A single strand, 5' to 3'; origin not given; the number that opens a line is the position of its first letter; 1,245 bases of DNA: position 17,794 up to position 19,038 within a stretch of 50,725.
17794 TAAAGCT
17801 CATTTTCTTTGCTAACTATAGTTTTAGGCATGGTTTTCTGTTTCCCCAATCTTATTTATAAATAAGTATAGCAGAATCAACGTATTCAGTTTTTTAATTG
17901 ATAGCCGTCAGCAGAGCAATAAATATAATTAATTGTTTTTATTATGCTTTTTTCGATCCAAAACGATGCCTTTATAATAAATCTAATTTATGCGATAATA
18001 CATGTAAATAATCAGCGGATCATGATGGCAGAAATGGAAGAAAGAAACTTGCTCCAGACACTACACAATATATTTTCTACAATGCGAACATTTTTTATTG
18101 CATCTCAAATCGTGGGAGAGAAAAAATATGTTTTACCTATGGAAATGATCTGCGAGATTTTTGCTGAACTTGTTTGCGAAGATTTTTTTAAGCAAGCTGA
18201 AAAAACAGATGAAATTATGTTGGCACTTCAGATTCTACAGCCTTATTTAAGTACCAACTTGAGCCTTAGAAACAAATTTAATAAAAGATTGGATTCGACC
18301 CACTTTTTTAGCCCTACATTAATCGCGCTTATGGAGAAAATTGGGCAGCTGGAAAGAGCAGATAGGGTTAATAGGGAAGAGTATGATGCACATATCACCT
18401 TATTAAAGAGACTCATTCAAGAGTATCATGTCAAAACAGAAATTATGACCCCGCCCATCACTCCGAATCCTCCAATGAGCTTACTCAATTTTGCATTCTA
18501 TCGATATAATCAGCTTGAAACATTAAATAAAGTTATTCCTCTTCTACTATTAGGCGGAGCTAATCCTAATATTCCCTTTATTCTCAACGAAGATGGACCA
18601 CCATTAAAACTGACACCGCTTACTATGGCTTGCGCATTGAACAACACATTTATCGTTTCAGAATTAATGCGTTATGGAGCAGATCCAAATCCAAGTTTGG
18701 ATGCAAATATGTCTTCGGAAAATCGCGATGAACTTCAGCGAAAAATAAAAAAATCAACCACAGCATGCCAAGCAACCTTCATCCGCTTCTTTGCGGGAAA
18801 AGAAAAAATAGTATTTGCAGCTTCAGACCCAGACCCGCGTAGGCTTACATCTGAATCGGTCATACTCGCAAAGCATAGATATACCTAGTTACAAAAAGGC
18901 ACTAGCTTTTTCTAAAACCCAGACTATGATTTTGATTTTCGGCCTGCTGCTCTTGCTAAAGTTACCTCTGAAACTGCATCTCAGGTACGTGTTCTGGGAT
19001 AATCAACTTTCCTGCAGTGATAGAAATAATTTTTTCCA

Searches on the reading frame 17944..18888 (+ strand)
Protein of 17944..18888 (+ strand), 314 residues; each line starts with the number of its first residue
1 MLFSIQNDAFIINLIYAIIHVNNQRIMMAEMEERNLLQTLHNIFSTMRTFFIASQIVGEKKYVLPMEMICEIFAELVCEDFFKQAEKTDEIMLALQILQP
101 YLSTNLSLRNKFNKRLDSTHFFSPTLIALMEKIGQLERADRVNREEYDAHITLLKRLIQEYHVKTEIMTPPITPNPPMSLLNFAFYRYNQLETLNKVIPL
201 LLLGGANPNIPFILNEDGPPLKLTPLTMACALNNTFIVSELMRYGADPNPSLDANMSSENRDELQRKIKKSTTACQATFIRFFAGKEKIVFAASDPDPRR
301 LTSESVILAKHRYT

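Call 59: search_protein_families(library=pfam, proteins=[window:17944-18888:+], max_evalue=0.001)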
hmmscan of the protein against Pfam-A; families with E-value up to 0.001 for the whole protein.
window:17944-18888:+ (314 aa): 1 family
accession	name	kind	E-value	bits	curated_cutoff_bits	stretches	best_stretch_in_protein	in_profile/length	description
PF00023.36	Ank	-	0.0001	22.8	21.1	0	223-249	3-29/33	Ankyrin repeat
